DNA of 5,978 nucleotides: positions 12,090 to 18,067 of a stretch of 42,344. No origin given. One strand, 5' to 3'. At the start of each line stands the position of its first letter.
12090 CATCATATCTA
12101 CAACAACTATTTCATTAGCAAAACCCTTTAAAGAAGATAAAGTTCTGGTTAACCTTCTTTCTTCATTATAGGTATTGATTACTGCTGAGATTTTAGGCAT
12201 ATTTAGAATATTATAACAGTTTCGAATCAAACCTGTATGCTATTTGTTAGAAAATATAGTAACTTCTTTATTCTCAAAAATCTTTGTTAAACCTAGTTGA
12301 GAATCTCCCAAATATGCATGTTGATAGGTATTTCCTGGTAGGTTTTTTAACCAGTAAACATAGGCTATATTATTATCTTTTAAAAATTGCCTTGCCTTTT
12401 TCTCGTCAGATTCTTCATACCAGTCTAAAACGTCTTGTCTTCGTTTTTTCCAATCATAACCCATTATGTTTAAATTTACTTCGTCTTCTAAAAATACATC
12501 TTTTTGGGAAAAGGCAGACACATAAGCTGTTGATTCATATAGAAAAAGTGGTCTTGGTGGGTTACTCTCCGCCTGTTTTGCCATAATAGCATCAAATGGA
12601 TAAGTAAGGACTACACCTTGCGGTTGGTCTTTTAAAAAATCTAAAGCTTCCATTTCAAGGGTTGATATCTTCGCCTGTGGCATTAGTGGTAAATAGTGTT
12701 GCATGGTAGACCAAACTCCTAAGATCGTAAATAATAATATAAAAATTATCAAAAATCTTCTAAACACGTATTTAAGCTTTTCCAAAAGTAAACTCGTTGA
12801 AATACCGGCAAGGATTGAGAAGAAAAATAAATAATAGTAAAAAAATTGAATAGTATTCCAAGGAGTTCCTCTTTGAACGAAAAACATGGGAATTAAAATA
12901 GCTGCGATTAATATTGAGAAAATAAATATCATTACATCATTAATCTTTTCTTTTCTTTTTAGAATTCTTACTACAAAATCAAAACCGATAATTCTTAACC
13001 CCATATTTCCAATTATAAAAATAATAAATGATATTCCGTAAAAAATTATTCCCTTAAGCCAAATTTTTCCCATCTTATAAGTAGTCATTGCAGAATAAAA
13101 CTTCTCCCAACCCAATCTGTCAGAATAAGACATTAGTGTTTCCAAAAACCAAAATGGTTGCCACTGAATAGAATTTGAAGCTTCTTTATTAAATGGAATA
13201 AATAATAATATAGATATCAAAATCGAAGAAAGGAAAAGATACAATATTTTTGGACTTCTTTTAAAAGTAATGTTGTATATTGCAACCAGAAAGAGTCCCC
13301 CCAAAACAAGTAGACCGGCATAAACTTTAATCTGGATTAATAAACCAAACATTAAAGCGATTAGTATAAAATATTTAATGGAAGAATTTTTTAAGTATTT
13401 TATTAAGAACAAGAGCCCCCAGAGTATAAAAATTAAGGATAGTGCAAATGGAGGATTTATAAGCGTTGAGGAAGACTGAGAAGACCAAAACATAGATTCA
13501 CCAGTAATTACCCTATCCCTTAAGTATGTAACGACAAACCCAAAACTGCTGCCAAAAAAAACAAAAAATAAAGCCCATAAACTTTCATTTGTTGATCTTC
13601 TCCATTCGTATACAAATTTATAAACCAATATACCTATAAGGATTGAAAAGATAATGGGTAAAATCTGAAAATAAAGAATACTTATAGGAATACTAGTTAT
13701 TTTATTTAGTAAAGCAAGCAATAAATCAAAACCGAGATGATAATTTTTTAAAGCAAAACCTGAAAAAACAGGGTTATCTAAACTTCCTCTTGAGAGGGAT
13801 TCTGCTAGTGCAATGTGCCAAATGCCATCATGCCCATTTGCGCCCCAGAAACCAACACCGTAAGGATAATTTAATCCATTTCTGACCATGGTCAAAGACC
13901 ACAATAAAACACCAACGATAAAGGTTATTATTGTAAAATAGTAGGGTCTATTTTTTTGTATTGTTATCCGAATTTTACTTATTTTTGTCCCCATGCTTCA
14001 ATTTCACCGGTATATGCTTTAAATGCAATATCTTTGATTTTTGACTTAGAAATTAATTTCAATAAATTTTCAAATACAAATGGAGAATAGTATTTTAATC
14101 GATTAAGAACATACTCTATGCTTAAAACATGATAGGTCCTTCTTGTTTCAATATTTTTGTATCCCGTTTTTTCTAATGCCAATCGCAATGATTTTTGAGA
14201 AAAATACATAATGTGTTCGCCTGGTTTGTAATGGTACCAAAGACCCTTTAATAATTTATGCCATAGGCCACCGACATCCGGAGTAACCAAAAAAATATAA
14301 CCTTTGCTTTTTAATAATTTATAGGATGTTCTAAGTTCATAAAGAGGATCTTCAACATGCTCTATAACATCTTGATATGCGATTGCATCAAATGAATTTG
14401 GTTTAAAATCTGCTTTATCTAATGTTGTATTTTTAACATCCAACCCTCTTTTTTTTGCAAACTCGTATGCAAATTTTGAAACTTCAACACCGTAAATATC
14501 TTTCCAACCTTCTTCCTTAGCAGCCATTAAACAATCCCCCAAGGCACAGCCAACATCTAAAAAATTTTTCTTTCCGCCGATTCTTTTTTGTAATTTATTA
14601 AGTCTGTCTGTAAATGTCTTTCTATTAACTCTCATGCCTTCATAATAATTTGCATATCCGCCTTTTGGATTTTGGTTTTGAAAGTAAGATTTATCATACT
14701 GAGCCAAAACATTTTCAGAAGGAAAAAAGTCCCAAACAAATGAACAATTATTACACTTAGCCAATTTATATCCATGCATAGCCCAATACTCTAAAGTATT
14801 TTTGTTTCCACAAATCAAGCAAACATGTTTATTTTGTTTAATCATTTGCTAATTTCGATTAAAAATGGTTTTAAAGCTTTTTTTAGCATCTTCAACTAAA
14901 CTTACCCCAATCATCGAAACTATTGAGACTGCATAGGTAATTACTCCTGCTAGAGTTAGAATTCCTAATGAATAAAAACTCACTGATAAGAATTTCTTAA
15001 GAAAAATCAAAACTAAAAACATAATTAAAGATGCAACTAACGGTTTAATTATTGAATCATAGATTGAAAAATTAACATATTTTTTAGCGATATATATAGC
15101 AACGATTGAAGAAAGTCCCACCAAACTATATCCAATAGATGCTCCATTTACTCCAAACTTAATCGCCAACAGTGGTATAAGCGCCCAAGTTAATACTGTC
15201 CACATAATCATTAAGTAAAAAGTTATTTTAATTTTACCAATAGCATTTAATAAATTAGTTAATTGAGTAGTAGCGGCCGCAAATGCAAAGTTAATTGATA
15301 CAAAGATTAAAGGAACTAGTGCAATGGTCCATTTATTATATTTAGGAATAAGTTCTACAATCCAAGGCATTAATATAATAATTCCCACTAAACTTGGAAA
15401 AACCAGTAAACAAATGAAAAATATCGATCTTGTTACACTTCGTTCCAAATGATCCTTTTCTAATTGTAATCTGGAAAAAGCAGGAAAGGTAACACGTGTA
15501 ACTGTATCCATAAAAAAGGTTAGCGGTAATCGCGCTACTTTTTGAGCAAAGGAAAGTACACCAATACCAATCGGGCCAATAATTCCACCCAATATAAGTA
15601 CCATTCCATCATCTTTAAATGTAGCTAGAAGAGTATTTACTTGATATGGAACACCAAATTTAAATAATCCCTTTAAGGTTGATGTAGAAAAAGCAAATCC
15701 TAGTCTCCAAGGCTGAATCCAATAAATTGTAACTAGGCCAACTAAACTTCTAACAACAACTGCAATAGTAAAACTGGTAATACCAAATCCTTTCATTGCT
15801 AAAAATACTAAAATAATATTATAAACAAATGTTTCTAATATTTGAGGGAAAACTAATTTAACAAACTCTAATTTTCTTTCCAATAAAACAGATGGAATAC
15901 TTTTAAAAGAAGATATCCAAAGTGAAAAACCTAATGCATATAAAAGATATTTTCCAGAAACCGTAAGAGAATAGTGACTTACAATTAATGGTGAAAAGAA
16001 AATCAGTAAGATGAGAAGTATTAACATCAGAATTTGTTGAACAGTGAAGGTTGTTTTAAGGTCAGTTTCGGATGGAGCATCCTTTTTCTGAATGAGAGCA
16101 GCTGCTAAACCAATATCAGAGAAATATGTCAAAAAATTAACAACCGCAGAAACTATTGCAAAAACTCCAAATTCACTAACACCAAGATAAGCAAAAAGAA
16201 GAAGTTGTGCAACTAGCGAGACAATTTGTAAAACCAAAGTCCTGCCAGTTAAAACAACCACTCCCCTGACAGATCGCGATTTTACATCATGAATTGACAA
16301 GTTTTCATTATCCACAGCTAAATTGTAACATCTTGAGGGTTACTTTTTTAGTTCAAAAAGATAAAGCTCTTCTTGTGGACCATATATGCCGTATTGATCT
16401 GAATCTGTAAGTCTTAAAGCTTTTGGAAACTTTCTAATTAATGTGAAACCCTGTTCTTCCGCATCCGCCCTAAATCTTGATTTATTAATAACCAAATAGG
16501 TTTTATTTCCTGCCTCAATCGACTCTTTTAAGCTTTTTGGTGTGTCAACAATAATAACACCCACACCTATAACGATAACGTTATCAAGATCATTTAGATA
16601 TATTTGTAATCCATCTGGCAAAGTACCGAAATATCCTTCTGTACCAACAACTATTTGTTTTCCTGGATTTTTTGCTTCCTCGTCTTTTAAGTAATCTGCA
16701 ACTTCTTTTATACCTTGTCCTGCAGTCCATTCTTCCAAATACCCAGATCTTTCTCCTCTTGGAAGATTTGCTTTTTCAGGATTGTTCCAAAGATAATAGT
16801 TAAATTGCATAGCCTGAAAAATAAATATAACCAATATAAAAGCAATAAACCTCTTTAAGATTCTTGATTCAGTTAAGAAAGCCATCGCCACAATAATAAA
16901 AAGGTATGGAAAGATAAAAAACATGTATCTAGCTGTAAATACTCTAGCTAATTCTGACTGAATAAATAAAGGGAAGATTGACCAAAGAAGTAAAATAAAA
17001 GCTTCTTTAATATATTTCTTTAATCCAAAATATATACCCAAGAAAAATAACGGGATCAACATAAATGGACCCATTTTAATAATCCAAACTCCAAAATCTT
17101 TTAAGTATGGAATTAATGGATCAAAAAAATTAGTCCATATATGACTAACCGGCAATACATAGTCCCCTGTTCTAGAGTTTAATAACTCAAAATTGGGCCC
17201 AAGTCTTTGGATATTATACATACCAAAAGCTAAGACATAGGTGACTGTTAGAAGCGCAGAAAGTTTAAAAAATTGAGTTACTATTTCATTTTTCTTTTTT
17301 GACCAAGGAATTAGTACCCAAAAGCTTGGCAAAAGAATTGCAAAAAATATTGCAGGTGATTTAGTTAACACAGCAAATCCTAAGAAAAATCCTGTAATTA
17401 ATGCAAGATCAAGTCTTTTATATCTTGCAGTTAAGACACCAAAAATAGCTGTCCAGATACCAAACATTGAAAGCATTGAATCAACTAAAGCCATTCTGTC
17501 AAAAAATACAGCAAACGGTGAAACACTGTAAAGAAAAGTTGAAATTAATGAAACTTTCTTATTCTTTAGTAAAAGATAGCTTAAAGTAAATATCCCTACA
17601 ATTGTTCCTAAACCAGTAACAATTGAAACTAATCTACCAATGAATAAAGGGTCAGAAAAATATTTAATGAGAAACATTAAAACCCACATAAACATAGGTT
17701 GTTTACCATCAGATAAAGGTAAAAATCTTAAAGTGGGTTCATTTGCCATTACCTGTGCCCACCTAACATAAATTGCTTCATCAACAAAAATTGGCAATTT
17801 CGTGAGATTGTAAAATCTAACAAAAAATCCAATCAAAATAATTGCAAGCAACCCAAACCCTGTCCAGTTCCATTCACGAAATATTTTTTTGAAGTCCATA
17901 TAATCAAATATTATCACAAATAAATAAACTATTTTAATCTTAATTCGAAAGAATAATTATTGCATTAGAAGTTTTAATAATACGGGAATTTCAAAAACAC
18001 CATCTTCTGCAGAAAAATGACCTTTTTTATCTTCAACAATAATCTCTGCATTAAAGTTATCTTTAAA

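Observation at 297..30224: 30-kb glycosylation locus: 20 of ~28 genes are glycosyltransferases, 11 of them GT-C-like, with no visible priming enzyme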

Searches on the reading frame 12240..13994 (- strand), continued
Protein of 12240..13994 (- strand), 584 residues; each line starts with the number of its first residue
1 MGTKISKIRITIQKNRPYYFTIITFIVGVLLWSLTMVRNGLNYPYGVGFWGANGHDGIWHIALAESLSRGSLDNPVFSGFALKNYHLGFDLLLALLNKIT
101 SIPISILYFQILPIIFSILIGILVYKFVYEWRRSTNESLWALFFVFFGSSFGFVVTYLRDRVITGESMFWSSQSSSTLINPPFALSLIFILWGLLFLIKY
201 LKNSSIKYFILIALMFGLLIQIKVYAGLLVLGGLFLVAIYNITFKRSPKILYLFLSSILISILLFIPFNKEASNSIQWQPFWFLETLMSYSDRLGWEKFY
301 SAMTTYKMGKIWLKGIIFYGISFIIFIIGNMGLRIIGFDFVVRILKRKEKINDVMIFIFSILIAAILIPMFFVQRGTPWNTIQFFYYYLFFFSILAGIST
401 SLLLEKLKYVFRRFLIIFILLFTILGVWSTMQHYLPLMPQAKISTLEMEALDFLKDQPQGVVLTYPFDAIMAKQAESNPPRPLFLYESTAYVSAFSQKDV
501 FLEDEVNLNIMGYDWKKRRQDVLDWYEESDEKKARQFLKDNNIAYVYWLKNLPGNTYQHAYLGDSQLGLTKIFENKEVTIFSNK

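Call 89: find_encoding_contigs(protein=P0230, flank=6000, max_places=1)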
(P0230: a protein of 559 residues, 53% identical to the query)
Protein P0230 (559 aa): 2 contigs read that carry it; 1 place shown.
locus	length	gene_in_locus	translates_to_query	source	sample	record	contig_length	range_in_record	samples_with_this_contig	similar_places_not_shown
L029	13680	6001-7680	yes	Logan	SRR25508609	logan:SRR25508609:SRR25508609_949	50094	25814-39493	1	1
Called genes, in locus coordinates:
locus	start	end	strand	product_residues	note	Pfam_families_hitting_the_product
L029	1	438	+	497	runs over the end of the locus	PF13231:PMT_2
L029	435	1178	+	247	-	PF00535:Glycos_transf_2, PF10111:Glyco_tranf_2_2, PF13641:Glyco_tranf_2_3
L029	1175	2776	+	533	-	PF02366:PMT, PF13231:PMT_2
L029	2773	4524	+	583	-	PF10131:PTPS_related (faint)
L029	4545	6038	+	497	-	PF01943:Polysacc_synt, PF13440:Polysacc_synt_3, PF03023:MurJ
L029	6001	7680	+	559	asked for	-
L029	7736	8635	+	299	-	PF00535:Glycos_transf_2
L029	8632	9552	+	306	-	PF00535:Glycos_transf_2, PF13641:Glyco_tranf_2_3, PF10111:Glyco_tranf_2_2 (weak), PF13632:Glyco_trans_2_3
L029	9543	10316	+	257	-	PF00535:Glycos_transf_2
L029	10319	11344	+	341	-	PF13439:Glyco_transf_4 (faint), PF00534:Glycos_transf_1, PF13692:Glyco_trans_1_4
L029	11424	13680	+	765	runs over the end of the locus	PF09586:YfhO, PF24677:DUF7657 (weak), PF09586:YfhO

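Call 90: find_encoding_contigs(protein=P0239, flank=6000, max_places=1)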
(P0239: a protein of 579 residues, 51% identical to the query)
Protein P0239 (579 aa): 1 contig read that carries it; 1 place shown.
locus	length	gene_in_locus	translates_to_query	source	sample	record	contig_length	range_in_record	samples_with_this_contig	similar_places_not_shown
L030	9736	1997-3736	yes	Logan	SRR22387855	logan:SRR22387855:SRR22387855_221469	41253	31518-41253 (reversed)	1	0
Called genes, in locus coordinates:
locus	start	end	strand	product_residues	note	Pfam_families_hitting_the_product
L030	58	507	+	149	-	-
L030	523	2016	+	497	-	PF01943:Polysacc_synt, PF13440:Polysacc_synt_3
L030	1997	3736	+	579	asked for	-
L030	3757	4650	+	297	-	PF00535:Glycos_transf_2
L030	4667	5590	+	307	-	PF00535:Glycos_transf_2, PF13641:Glyco_tranf_2_3, PF13632:Glyco_trans_2_3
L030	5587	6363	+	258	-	PF00535:Glycos_transf_2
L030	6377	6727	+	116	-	-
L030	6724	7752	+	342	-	PF13439:Glyco_transf_4 (weak), PF00534:Glycos_transf_1, PF13692:Glyco_trans_1_4, PF13524:Glyco_trans_1_2 (weak)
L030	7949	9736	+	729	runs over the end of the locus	PF19510:DUF6044 (weak), PF09586:YfhO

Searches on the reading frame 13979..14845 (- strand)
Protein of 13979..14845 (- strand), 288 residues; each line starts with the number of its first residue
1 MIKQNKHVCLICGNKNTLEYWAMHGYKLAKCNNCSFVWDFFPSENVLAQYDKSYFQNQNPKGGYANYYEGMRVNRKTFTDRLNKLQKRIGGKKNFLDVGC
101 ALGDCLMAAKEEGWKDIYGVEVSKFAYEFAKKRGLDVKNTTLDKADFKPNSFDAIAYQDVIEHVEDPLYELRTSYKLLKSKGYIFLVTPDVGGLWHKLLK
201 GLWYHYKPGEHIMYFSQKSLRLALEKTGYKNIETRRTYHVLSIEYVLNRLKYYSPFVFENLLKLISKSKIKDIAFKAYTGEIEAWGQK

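Call 5: search_protein_families(library=pfam, proteins=[window:13979-14845:-], max_evalue=0.01)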
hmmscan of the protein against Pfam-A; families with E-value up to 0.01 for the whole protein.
window:13979-14845:- (288 aa): 9 families
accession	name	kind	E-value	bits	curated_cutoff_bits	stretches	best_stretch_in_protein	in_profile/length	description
PF13489.12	Methyltransf_23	-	5.7e-25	88.4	27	1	77-233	8-163/164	Methyltransferase domain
PF08241.18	Methyltransf_11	-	5.2e-12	46.7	21.2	1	96-185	1-94/95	Methyltransferase domain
PF08242.18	Methyltransf_12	-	3.2e-09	37.8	30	1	96-183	1-97/98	Methyltransferase domain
PF13847.12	Methyltransf_31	-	5.6e-09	36.3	27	1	92-190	4-113/145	Methyltransferase domain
PF13649.12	Methyltransf_25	-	2.6e-08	34.9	27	1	96-182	2-97/97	Methyltransferase domain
PF07021.18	MetW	-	0.00017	21.7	21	1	90-172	12-96/193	Methionine biosynthesis protein MetW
PF08003.17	Methyltransf_9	-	0.0013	18.2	23.8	1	92-234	116-265/315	Protein of unknown function (DUF1698)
PF02353.26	CMAS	-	0.0016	18.2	27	1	82-186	55-164/273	Mycolic acid cyclopropane synthetase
PF09564.16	RE_NgoBV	-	0.0097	15.8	25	0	193-253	162-222/238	NgoBV restriction endonuclease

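Call 70: search_protein_families(library=ncbifam, proteins=[window:13979-14845:-], max_evalue=0.0001)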
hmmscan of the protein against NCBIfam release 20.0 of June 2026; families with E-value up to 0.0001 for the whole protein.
window:13979-14845:- (288 aa): 6 families
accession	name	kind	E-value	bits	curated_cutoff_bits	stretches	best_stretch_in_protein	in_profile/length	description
TIGR01983.1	UbiG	equivalog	6.9e-09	35.3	102.95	1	83-188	42-153/228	bifunctional 2-polyprenyl-6-hydroxyphenol methylase/3-demethylubiquinol 3-O-methyltransferase UbiG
NF045667.1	MTase_DVU1556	equivalog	2.1e-06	27.4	155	1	78-186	10-119/213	DVU_1556 family methyltransferase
TIGR02081.1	metW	equivalog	2.9e-06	27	189.5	1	83-169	5-93/194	methionine biosynthesis protein MetW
TIGR00452.1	TIGR00452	equivalog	2e-05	23.6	275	1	84-234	111-267/316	tRNA 5-methoxyuridine(34)/uridine 5-oxyacetic acid(34) synthase CmoB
NF008686.0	PRK11705.1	equivalog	2.5e-05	23.5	400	1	83-188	161-267/383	cyclopropane fatty acyl phospholipid synthase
TIGR01934.1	MenG_MenH_UbiE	subfamily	8.6e-05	21.9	158.35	0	91-186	39-141/223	ubiquinone/menaquinone biosynthesis methyltransferase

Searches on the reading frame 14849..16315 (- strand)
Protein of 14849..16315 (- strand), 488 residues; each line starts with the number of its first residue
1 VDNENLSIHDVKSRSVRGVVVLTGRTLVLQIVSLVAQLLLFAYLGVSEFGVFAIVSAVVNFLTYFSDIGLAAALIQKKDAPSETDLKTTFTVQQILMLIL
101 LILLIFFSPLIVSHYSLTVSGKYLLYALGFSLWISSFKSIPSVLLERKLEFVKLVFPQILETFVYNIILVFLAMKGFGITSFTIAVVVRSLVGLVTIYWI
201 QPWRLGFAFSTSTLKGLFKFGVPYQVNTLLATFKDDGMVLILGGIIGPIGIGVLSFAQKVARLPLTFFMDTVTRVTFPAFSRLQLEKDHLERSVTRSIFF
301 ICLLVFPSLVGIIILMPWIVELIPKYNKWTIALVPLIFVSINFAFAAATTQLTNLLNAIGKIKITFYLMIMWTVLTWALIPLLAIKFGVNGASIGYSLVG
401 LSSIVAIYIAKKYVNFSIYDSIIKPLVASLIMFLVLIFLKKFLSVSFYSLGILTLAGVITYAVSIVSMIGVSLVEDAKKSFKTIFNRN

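Call 5: search_protein_families(library=pfam, proteins=[window:14849-16315:-], max_evalue=0.01)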
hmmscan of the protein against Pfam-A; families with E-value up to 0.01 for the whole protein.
window:14849-16315:- (488 aa): 3 families
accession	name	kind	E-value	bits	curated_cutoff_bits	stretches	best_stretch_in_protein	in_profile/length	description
PF13440.11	Polysacc_synt_3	-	5e-53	180.7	23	1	44-323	6-283/293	Polysaccharide biosynthesis protein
PF01943.22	Polysacc_synt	-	9.8e-24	84.7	28.2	1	16-284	2-274/274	Polysaccharide biosynthesis protein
PF03023.19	MurJ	-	1.1e-05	24.6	27.4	1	86-438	56-431/451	Lipid II flippase MurJ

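Call 13: search_protein_families(library=ncbifam, proteins=[window:14849-16315:-], max_evalue=0.01)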
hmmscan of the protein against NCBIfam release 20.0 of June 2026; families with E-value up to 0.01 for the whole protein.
window:14849-16315:- (488 aa): 4 families
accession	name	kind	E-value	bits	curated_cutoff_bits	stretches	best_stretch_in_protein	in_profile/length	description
NF007773.0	PRK10459.1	equivalog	4.7e-36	124.8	273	1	25-468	17-467/492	MOP flippase family protein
NF047674.1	TeichurnBiosyTuaB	equivalog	4.7e-25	88.6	580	1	11-463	4-459/469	teichuronic acid biosynthesis protein TuaB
NF058658.1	Oglyco_Wzx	exception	1.1e-22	80.7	720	1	12-469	7-460/478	O-glycosylation flippase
TIGR01695.1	murJ_mviN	equivalog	1.7e-05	23.7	235.55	1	21-468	8-496/506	murein biosynthesis integral membrane protein MurJ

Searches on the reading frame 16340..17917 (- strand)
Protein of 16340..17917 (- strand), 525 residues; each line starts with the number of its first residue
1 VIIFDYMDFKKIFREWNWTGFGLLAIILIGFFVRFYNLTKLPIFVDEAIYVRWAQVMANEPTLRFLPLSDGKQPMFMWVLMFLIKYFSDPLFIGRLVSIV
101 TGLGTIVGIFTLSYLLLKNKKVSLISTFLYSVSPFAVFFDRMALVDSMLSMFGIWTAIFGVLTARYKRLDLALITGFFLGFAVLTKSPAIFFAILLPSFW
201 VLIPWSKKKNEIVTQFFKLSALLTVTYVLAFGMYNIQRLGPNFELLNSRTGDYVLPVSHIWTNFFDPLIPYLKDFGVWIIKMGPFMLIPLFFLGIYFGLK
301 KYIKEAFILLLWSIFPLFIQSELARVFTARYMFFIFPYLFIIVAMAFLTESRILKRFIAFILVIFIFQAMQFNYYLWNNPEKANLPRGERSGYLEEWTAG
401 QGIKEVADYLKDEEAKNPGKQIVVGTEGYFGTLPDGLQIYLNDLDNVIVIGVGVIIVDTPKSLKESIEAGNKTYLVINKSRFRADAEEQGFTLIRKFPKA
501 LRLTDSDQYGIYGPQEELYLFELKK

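Call 5: search_protein_families(library=pfam, proteins=[window:16340-17917:-], max_evalue=0.01)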
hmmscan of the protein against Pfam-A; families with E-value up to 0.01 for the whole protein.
window:16340-17917:- (525 aa): 2 families
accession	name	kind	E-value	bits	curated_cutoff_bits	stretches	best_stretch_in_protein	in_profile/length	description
PF13231.12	PMT_2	-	2.9e-11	44.3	26.1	1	74-224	4-150/160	Dolichyl-phosphate-mannose-protein mannosyltransferase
PF02366.24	PMT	-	3.5e-07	30.5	22.7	1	76-237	66-236/245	Dolichyl-phosphate-mannose-protein mannosyltransferase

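Call 12: search_protein_families(library=ncbifam, proteins=[window:16340-17917:-], max_evalue=0.01)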
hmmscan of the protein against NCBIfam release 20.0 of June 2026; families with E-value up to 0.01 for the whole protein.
window:16340-17917:- (525 aa): 1 family
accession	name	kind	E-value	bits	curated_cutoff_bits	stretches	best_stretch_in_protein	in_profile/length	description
TIGR03663.1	TIGR03663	subfamily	2.4e-09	36.7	126.25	1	24-229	5-214/435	flippase activity-associated protein Agl23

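Call 16: search_solved_structures(query=A1, max_evalue=1)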
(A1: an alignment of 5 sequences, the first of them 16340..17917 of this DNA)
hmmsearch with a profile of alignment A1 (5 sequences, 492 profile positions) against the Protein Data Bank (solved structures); distinct sequences matched with E-value up to 1: 0.

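Call 87: search_solved_structures(query=window:16340-17917:-, max_evalue=1)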
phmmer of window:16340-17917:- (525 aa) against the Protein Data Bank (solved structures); distinct sequences matched with E-value up to 1: 1.
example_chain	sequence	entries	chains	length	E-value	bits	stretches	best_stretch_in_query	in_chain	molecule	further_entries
4q7o_A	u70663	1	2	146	0.3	13.1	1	128-194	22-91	Immunity protein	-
